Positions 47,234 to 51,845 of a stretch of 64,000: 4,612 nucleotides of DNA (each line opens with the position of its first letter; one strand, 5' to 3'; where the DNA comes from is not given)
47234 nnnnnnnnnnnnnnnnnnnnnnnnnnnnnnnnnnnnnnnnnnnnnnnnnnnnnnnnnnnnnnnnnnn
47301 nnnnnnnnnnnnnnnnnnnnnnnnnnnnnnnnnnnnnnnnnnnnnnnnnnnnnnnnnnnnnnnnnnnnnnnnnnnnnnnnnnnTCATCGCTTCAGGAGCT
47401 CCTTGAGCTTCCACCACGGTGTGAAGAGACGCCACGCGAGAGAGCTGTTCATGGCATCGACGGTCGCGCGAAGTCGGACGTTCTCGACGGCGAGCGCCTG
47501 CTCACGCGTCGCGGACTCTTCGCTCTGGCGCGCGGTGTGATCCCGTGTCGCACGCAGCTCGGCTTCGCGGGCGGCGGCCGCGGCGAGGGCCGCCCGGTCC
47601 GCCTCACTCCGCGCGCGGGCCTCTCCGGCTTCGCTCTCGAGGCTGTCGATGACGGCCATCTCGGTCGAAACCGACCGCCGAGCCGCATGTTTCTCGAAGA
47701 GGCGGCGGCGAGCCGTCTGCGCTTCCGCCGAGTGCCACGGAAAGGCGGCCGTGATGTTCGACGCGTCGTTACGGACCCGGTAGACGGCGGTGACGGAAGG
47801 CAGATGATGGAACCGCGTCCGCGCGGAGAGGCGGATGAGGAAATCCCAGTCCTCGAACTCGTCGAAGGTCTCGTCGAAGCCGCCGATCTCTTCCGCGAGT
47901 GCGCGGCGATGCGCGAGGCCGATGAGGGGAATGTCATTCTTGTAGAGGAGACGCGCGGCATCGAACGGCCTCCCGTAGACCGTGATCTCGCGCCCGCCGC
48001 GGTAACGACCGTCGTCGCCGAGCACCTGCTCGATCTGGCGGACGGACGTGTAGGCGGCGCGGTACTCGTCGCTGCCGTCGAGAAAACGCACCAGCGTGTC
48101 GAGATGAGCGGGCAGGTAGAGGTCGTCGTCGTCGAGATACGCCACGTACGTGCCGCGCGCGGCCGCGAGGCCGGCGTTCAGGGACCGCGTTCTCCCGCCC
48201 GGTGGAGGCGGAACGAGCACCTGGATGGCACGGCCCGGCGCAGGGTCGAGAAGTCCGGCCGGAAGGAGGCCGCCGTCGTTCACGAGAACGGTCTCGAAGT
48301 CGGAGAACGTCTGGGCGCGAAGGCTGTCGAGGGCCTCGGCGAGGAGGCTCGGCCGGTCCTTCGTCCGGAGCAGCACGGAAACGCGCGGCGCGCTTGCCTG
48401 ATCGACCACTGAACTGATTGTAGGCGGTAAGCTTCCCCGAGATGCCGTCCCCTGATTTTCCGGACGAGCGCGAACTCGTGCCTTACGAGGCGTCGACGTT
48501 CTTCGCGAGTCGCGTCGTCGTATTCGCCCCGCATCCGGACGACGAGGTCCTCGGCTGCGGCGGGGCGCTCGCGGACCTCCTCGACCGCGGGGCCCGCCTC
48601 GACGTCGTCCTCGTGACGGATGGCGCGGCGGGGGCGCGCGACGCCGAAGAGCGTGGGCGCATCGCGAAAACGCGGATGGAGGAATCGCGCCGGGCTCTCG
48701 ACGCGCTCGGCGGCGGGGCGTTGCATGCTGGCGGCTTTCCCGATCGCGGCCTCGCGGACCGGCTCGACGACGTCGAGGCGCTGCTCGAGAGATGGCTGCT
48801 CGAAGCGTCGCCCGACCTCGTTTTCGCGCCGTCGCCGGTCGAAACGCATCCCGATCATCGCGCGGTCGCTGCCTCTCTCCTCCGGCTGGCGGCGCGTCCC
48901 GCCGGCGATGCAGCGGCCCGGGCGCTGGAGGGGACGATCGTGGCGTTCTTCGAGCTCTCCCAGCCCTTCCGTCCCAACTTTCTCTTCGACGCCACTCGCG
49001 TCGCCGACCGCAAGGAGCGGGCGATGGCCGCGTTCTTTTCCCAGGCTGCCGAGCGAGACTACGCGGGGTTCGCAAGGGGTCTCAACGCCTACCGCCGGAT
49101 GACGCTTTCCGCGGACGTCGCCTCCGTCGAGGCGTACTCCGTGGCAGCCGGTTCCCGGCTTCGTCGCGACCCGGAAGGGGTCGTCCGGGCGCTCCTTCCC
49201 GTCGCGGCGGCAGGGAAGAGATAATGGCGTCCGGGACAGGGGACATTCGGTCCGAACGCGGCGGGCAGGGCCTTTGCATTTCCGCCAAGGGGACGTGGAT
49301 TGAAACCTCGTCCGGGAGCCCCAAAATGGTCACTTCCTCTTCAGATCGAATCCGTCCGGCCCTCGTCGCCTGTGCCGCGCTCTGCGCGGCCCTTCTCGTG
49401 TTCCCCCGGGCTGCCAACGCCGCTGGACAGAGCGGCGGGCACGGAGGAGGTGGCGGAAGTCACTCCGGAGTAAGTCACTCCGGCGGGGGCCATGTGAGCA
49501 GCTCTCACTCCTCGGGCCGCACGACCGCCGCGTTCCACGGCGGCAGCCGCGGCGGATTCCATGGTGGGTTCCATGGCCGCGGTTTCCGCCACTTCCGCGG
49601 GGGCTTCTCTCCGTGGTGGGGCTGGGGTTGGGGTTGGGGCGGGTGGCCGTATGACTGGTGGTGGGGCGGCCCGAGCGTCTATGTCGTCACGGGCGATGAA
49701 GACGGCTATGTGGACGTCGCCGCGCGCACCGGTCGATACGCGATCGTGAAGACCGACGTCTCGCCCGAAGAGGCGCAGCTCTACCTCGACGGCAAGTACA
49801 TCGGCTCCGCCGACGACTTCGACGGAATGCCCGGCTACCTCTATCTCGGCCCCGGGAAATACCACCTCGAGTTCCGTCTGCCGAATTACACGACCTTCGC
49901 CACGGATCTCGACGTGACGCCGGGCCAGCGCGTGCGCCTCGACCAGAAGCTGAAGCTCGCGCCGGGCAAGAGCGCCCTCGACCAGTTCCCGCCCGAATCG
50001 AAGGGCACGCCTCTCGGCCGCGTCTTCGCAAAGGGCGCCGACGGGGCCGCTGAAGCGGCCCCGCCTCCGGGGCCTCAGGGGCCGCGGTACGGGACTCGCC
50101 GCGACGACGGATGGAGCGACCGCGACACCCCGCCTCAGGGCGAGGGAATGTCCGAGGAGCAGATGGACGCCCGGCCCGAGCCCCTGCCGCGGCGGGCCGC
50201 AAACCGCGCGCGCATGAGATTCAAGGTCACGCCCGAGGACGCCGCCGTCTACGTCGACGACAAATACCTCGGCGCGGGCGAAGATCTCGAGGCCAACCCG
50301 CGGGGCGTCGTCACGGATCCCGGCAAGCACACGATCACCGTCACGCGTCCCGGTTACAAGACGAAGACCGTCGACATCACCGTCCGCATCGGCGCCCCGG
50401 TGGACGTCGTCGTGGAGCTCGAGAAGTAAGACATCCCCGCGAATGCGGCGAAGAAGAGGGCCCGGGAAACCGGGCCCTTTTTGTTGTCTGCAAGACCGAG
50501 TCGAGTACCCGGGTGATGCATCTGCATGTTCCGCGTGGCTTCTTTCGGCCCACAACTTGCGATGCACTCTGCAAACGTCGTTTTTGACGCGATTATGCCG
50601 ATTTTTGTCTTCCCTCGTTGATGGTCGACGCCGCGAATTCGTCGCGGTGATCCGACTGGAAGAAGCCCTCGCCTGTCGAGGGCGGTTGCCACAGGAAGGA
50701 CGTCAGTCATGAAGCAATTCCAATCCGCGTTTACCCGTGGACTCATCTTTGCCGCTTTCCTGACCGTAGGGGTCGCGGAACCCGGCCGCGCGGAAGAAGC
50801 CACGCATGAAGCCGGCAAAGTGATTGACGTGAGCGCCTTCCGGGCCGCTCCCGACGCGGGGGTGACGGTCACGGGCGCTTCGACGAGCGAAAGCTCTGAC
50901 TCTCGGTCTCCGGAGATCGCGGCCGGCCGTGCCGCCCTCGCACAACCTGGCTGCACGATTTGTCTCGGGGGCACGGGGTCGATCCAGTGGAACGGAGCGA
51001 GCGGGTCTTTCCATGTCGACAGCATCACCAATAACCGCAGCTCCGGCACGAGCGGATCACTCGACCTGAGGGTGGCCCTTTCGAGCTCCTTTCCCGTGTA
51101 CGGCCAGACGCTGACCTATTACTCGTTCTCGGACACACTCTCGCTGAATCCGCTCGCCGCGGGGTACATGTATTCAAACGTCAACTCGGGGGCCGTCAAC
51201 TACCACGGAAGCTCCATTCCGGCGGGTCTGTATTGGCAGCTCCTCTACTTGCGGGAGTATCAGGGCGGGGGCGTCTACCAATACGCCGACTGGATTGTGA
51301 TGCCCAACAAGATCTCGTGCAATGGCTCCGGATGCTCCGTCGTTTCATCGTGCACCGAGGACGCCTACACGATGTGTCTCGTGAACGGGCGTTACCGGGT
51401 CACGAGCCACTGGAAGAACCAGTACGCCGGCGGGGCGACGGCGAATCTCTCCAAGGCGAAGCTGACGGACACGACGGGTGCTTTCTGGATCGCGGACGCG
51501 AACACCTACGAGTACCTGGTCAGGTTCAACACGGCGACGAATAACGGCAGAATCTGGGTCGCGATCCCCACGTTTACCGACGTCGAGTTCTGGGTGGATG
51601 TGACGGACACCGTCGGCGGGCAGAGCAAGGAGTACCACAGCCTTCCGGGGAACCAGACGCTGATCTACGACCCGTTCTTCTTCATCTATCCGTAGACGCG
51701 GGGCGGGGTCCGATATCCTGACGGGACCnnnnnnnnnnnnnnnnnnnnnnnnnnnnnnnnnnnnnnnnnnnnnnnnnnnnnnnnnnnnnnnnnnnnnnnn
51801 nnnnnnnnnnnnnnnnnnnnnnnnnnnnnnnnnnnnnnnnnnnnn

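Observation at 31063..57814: Large cell-surface glycan locus with giant secreted proteins embedded between wzm and wzt: a candidate surface-protein O-glycosylation system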

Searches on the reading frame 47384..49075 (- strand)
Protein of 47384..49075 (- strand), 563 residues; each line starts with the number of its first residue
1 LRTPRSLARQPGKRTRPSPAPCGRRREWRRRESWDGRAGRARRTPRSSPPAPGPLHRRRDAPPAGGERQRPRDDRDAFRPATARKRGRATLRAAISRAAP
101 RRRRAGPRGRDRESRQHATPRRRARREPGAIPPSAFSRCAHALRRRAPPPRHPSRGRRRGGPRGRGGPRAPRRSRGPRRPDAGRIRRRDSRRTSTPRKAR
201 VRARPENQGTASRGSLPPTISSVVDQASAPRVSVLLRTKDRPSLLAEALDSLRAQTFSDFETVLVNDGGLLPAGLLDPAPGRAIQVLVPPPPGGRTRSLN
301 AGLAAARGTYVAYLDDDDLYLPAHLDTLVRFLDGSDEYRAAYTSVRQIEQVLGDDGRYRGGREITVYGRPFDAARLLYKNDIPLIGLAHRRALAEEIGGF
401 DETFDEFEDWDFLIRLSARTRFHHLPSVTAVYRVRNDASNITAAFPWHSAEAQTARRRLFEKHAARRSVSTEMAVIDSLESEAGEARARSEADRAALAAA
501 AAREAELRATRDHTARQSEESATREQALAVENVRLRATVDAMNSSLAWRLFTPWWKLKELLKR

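Call 6: search_protein_families(library=pfam, proteins=[window:47384-49075:-], max_evalue=0.01)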
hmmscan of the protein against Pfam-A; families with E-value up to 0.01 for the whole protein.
window:47384-49075:- (563 aa): 3 families
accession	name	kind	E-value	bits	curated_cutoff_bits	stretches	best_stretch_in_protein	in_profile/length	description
PF00535.33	Glycos_transf_2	-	5.3e-15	56.2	23.3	1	233-358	1-128/168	Glycosyl transferase family 2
PF10111.15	Glyco_tranf_2_2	-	1.9e-08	34.6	27.3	1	389-437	171-220/276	Glycosyltransferase like family 2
PF13641.12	Glyco_tranf_2_3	-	0.00043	20.8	27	1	230-419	1-197/230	Glycosyltransferase like family 2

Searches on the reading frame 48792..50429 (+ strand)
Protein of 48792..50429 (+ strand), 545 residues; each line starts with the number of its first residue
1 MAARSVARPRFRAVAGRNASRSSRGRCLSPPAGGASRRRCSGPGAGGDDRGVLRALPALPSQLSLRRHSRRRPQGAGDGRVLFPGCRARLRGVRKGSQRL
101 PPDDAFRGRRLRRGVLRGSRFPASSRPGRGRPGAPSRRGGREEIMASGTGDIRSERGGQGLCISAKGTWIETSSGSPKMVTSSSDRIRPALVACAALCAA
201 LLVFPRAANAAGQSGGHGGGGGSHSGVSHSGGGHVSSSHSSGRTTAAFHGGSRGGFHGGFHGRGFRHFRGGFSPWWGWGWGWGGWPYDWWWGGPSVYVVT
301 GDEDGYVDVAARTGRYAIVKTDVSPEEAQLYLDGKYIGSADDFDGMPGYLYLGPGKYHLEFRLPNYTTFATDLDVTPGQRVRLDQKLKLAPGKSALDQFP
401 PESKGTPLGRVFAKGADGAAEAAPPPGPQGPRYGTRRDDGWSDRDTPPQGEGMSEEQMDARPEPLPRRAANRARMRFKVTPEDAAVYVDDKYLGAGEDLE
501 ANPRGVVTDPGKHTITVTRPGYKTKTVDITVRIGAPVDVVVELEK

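Call 6: search_protein_families(library=pfam, proteins=[window:48792-50429:+], max_evalue=0.01)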
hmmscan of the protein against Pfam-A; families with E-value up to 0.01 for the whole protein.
window:48792-50429:+ (545 aa): 2 families
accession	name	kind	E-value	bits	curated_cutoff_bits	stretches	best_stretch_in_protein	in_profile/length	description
PF08308.17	PEGA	-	8.9e-15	54.8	20.8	2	480-545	9-69/71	PEGA domain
PF13620.12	CarboxypepD_reg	-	1.3e-08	35.5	32.3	1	509-543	46-81/82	Carboxypeptidase regulatory-like domain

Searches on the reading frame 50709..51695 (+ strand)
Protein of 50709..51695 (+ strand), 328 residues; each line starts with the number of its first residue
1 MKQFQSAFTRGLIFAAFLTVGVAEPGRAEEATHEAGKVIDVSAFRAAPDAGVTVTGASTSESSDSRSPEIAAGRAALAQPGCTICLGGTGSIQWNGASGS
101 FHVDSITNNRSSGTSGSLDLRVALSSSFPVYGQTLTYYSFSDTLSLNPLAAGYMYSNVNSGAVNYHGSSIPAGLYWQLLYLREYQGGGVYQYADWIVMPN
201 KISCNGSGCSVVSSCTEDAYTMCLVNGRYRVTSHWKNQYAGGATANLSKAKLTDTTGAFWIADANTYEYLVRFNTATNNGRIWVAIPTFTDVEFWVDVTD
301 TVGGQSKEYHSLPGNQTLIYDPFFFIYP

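Call 6: search_protein_families(library=pfam, proteins=[window:50709-51695:+], max_evalue=0.01)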
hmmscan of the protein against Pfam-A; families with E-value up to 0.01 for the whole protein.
window:50709-51695:+ (328 aa): 0 families

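Call 18: search_protein_families(library=ncbifam, proteins=[window:50709-51695:+], max_evalue=0.01)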
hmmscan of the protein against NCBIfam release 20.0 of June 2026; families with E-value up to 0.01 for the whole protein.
window:50709-51695:+ (328 aa): 0 families

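Call 63: search_protein_families(library=pfam, proteins=[window:50709-51695:+], max_evalue=0.5)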
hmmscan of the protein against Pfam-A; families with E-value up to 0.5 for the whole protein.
window:50709-51695:+ (328 aa): 0 families
